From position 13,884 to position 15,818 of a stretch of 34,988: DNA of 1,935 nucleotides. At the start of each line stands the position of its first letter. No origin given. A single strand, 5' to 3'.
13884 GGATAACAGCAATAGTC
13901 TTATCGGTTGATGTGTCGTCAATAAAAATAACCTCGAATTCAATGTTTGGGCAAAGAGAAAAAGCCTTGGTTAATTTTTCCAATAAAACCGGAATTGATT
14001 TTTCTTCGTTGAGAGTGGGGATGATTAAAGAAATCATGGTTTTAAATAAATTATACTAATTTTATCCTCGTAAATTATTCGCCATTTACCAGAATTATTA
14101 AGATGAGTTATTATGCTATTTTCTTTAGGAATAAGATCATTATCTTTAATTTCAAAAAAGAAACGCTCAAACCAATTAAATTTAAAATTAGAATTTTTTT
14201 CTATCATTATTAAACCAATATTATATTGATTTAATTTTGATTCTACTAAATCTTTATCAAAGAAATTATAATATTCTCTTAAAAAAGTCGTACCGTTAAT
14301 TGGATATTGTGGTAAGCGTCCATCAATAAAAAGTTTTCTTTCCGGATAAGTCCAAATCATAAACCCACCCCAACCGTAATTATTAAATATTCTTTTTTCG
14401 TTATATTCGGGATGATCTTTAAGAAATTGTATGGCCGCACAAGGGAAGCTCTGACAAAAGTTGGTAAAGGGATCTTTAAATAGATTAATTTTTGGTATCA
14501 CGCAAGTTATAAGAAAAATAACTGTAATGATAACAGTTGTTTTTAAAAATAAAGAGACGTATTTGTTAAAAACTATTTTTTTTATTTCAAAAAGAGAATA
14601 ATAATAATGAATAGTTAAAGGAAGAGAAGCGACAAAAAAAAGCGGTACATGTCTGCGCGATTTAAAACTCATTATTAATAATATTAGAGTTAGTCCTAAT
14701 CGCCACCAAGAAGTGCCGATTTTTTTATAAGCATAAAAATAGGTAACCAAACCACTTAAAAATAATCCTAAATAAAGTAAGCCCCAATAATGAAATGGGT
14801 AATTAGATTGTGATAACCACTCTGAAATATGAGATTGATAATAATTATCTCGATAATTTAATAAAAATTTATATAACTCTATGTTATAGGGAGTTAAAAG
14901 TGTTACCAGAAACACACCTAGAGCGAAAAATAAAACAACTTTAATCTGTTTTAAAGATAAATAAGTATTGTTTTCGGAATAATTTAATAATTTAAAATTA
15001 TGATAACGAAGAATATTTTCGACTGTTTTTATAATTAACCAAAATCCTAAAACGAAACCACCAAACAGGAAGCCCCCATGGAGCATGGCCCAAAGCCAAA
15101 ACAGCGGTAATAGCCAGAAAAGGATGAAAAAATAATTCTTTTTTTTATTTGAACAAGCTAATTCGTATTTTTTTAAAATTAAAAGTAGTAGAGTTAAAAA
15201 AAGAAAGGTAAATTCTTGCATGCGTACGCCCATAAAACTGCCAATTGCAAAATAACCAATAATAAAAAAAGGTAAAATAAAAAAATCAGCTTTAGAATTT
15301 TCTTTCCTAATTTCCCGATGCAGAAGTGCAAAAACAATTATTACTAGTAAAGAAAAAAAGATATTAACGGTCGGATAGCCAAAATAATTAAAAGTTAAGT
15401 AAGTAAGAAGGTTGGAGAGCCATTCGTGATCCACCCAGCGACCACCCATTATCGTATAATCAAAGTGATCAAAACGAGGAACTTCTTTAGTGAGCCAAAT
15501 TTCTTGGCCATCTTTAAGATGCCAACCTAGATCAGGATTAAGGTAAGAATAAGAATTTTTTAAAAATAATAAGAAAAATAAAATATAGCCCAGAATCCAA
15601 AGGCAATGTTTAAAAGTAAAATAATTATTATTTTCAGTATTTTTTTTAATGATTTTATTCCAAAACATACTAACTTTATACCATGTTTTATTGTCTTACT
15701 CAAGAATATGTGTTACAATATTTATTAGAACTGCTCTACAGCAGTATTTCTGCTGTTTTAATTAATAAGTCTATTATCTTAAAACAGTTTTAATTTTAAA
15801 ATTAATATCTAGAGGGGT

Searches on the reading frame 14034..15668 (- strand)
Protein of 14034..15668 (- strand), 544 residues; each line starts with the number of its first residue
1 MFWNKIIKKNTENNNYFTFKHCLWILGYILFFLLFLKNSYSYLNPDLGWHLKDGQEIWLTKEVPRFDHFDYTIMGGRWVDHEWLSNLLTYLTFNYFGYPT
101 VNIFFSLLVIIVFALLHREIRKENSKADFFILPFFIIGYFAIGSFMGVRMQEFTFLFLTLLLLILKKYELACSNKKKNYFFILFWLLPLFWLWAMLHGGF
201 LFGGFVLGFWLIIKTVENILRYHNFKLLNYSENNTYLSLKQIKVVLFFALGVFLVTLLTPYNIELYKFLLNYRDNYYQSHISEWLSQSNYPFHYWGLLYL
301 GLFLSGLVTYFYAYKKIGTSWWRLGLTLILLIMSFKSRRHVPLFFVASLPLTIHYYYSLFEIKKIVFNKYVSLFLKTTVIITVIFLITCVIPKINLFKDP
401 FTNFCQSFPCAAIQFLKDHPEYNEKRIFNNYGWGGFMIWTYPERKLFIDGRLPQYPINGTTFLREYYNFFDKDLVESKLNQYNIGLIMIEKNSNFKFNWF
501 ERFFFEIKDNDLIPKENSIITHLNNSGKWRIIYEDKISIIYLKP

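Call 6: search_protein_families(library=pfam, proteins=[window:14034-15668:-], max_evalue=0.01)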
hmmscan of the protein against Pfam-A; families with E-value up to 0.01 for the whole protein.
window:14034-15668:- (544 aa): 0 families

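Call 10: search_protein_families(library=ncbifam, proteins=[window:14034-15668:-], max_evalue=0.1)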
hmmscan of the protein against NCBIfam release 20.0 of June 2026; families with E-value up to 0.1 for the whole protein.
window:14034-15668:- (544 aa): 0 families

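Call 53: find_homologous_proteins(query=window:14034-15668:-, max_evalue=0.001)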
Query window:14034-15668:- (544 aa): 858 proteins with E <= 0.001 among 8000 candidates; the best 120 are listed.
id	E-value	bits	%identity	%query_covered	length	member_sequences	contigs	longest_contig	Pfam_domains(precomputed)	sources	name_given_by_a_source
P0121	0.0e+0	1241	100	100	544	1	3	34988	-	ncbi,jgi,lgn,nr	ncbi:MAG: hypothetical protein MUF50_00085 [Planctomycetes bacterium]|jgi:hypothetical protein|nr:hy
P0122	8.7e-128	446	41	98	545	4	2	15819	-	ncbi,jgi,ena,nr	ncbi:MAG TPA: hypothetical protein VKO42_01565 [Patescibacteria group bacterium]|nr:hypothetical pro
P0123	2.2e-127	444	43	95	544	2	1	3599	-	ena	-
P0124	4.6e-127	443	40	98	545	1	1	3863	-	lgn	-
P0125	1.3e-126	442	44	97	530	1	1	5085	-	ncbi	ncbi:MAG: hypothetical protein V1910_02470 [bacterium]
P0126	1.2e-125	439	43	96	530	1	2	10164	-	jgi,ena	-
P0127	1.5e-124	435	43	95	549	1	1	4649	-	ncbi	ncbi:MAG: hypothetical protein ABH808_01290 [Candidatus Kuenenbacteria bacterium]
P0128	2.0e-124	435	42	97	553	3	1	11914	-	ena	-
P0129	6.1e-124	433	43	99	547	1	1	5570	-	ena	-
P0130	3.1e-123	431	43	93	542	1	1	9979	-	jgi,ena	-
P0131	5.0e-123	430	41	97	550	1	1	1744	-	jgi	jgi:hypothetical protein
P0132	1.0e-122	429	44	95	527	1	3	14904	-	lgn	-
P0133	1.1e-122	429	41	97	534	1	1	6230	-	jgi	jgi:hypothetical protein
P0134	1.9e-122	428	40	97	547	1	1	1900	-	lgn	-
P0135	6.8e-122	426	42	97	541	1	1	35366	-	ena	-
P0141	1.5e-120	422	42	97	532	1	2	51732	-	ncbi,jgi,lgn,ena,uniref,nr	ncbi:hypothetical protein CVV26_02680 [Candidatus Kuenenbacteria bacterium HGW-Kuenenbacteria-1]|uni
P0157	8.7e-117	409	41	97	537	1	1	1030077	-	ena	-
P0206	2.7e-111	391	39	97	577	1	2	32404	-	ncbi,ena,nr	ncbi:hypothetical protein KAU19_01945 [Candidatus Parcubacteria bacterium]|nr:hypothetical protein [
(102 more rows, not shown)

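Call 56: search_solved_structures(query=A3, max_evalue=10, show_alignments=1)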
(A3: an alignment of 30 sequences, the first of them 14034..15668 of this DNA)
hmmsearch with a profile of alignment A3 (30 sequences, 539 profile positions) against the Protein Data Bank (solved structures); distinct sequences matched with E-value up to 10: 0.

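Call 63: predict_structure(alignment_id=A3)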
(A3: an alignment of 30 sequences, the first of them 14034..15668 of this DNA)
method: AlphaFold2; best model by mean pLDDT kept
length: 544 residues; sequences in the alignment: 30
mean_pLDDT: 89.7   pTM: 0.90
mean pLDDT of the five models: 89.7, 88.2, 88.2, 87.1, 86.4
residues with pLDDT >= 90: 383; 70-90: 119; 50-70: 33; < 50: 9
segments of 3 or more residues with pLDDT < 50: 1-4
pLDDT, mean of each block of 10 residues (from residue 1): 49 61 94 96 93 97 92 89 97 98 98 96 86 95 93 97 96 93 98 97 97 95 83 82 98 97 91 78 82 91 94 84 95 94 97 89 73 91 96 95 93 97 95 93 88 77 90 95 96 72 72 72 94 96 94
secondary structure, 60 per line:
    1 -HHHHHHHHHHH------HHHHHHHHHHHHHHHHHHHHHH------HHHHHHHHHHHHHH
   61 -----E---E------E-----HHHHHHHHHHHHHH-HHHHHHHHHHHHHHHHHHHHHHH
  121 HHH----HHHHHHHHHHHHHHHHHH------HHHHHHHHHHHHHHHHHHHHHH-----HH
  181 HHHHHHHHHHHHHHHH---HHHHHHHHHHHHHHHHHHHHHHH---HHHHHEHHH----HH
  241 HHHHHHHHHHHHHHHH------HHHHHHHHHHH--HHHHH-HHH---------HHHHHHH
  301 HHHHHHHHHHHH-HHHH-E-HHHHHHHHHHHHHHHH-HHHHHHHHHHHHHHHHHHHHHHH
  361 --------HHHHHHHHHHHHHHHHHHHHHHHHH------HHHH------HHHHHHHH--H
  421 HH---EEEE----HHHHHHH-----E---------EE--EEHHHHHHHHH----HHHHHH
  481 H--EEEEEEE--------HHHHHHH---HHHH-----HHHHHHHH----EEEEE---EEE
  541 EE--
elements in order: H2-12 H19-40 H47-60 H83-96 H98-123 H128-145 H152-173 H179-196 H200-222 H226-230 H239-256 H263-273 H276-280 H294-312 H314-317 H321-336 H338-360 H369-393 H400-403 H410-417 E426-429 H434-440 H462-470 H475-481 E484-490 H499-505 H509-512 H518-525 E530-534 E538-542
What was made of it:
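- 14034..15668 (-): 544-aa polytopic membrane protein with a GT-C glycosyltransferase fold, transcribed divergently from the array. Candidate pilin glycosyltransferase (inferred). AF2 pLDDT 89.7, pTM 0.90 (call 63).
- On GT-C glycosyltransferases (for the 544-aa neighbour, 14034-15668): The model has pLDDT 89.7 (call 63).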

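Call 65: fold_search(model_id=the predicted structure, library=pdb)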
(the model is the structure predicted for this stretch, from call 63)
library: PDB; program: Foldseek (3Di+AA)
matches with E <= 10: 138; with E <= 0.001: 9
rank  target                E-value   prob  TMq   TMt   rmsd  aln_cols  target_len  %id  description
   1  7zlg_A                5.0e-07  1.00  0.52  0.44  11.5       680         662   12  Cryo-EM structure of C-mannosyltransferase CeDPY19, in complex with acceptor peptide and bound to CMT2-Fab and anti-Fa (released 2023-01-11)
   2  7zli_A                6.1e-07  1.00  0.51  0.43  11.3       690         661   14  Cryo-EM structure of C-mannosyltransferase CeDPY19, in complex with Dol25-P-Man and bound to CMT2-Fab and anti-Fab nan (released 2023-01-11)
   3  7zlh_A                1.5e-06  1.00  0.51  0.43  11.9       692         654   13  Cryo-EM structure of C-mannosyltransferase CeDPY19, in apo state, bound to CMT2-Fab and anti-Fab nanobody (released 2023-01-11)
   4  8age_A                5.2e-05  1.00  0.56  0.48  12.3       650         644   12  Structure of yeast oligosaccharylransferase complex with acceptor peptide bound (released 2022-12-07)
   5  3wak                  1.4e-04  1.00  0.52  0.36  12.8       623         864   13  Crystal structure of the Archaeoglobus fulgidus oligosaccharyltransferase (O29867_ARCFU) in the apo form (released 2013-10-30)
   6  8b6l_I                1.9e-04  1.00  0.55  0.46  10.9       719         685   12  Subtomogram average of the human Sec61-TRAP-OSTA-translocon (released 2022-12-07)
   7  8agc_A                2.1e-04  1.00  0.52  0.43  13.4       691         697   11  Structure of yeast oligosaccharylransferase complex with lipid-linked oligosaccharide and non-acceptor peptide bound (released 2022-12-07)
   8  7e9s_A                2.6e-04  1.00  0.50  0.34  13.4       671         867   11  Archaeal oligosaccharyltransferase AglB from Archaeoglobus fulgidus in complex with an inhibitory peptide and a dolich (released 2021-09-08)
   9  8if8_C                9.3e-04  1.00  0.45  0.42   9.5       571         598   11  Arabinosyltransferase AftA (released 2023-05-31)
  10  3vu0_C                4.7e-02  1.00  0.18  0.54   6.5       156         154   10  Crystal structure of the C-terminal globular domain of oligosaccharyltransferase (AfAglB-S2, AF_0040, O30195_ARCFU) fr (released 2013-01-23)
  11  3vu0_A                5.8e-02  1.00  0.18  0.53   6.6       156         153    9  Crystal structure of the C-terminal globular domain of oligosaccharyltransferase (AfAglB-S2, AF_0040, O30195_ARCFU) fr (released 2013-01-23)
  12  3vu0_B                1.1e-01  1.00  0.18  0.54   7.2       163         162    9  Crystal structure of the C-terminal globular domain of oligosaccharyltransferase (AfAglB-S2, AF_0040, O30195_ARCFU) fr (released 2013-01-23)
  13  9i5k_A                1.1e-01  0.99  0.38  0.41   8.5       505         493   11  Structure of the Chaetomium thermophilum Pmt4 homodimer (C2 symmetry) (released 2025-12-24)
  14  9i5l_A                3.9e-01  0.89  0.27  0.22   7.2       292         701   13  Structure of the Chaetomium thermophilum Pmt4 homodimer (C1 symmetry) (released 2025-12-24)
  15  9s6u_A                4.0e-01  0.69  0.40  0.40  10.5       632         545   11  Ternary cryo-EM structure of human ALG9 with Dol25-PP-GlcNAc2Man8, Dol25-P-Man and Fab (released 2026-03-18)
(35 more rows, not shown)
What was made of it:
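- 14034..15668 (-): Foldseek hits: DPY19 E 5e-7, STT3, AglB, AftA (call 65).
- On GT-C glycosyltransferases (for the 544-aa neighbour, 14034-15668): Foldseek hits are DPY19 at E 5e-7, STT3 at 5e-5, AglB, AftA and Pmt4 (call 65).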

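Call 66: find_encoding_contigs(protein=P0206, flank=6000, max_places=1)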
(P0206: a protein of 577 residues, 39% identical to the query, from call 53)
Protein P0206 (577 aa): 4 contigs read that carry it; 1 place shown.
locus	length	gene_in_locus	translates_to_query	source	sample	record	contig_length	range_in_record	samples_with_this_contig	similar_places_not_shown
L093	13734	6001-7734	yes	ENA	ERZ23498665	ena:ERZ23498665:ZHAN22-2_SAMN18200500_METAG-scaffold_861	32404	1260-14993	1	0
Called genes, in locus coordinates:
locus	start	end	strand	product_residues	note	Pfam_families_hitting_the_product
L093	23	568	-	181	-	-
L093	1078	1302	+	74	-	-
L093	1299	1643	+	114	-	-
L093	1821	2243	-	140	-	PF18895:T4SS_pilin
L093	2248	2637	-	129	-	PF18895:T4SS_pilin (weak)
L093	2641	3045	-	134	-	PF04956:TrbC (faint), PF18895:T4SS_pilin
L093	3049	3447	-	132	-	PF18895:T4SS_pilin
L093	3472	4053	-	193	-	PF10543:ORF6N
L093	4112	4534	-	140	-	PF18895:T4SS_pilin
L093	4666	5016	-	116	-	PF18895:T4SS_pilin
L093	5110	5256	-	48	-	-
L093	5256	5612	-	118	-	PF18895:T4SS_pilin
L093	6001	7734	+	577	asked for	-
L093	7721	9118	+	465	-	PF26314:MptA_B_family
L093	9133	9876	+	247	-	PF13489:Methyltransf_23, PF13847:Methyltransf_31, PF08241:Methyltransf_11, PF08242:Methyltransf_12, PF13649:Methyltransf_25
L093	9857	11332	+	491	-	PF13231:PMT_2 (weak)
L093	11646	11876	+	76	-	-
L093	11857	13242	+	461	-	-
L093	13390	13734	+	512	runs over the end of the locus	PF00884:Sulfatase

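Call 67: find_encoding_contigs(protein=P0141, flank=6000, max_places=1)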
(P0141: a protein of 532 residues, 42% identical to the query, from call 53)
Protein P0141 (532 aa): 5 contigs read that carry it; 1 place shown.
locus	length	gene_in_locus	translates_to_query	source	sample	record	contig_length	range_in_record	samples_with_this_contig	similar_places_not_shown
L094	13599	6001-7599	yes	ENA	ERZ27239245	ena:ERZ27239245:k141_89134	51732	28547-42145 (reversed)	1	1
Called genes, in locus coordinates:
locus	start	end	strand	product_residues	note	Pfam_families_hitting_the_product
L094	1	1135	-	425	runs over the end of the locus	PF00070:Pyr_redox (faint), PF00890:FAD_binding_2 (weak), PF01134:GIDA (weak), PF01262:AlaDh_PNT_C (weak), PF03486:HI0933_like, PF07992:Pyr_redox_2, PF12831:FAD_oxidored, PF22780:HI0933_like_1st, +1 more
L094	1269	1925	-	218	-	PF12844:HTH_19, PF13413:HTH_25, PF09136:Glucodextran_B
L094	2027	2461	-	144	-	-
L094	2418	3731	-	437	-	-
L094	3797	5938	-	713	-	PF13491:FtsK_4TM, PF17854:FtsK_alpha, PF01580:FtsK_SpoIIIE, PF09397:FtsK_gamma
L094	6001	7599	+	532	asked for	-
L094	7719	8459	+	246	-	PF00535:Glycos_transf_2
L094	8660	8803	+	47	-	-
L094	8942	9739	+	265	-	-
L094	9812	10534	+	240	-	PF00535:Glycos_transf_2, PF10111:Glyco_tranf_2_2 (weak)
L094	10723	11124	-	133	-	PF04138:GtrA_DPMS_TM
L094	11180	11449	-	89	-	PF01809:YidD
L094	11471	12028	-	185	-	PF08207:EFP_N, PF01132:EFP, PF09285:Elong-fact-P_C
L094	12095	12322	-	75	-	PF01084:Ribosomal_S18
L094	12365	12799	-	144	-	PF00436:SSB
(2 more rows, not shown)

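Call 68: find_encoding_contigs(protein=P0157, flank=6000, max_places=1)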
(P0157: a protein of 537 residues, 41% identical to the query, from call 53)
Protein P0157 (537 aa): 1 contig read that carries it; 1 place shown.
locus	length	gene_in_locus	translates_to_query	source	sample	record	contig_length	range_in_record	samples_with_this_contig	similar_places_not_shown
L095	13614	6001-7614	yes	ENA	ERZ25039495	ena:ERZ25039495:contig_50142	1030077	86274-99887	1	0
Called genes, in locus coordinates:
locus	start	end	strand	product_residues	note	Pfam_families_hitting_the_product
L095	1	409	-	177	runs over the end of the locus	-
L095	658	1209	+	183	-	-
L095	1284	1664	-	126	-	PF18895:T4SS_pilin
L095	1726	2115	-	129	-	PF18895:T4SS_pilin (weak)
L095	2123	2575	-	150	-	PF18895:T4SS_pilin (weak)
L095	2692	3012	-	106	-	PF18895:T4SS_pilin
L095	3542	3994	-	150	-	PF18895:T4SS_pilin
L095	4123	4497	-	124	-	PF18895:T4SS_pilin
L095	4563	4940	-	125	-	PF04956:TrbC (weak), PF18895:T4SS_pilin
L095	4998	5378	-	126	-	PF18895:T4SS_pilin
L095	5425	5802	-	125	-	PF04956:TrbC (weak), PF18895:T4SS_pilin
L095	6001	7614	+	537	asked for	-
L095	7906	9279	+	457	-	-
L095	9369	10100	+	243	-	PF00535:Glycos_transf_2, PF10111:Glyco_tranf_2_2 (weak), PF13641:Glyco_tranf_2_3 (weak)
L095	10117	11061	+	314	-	PF00535:Glycos_transf_2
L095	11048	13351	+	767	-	PF26626:DUF8201, PF13231:PMT_2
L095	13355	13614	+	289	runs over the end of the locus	PF00535:Glycos_transf_2, PF10111:Glyco_tranf_2_2, PF13506:Glyco_transf_21 (faint), PF13641:Glyco_tranf_2_3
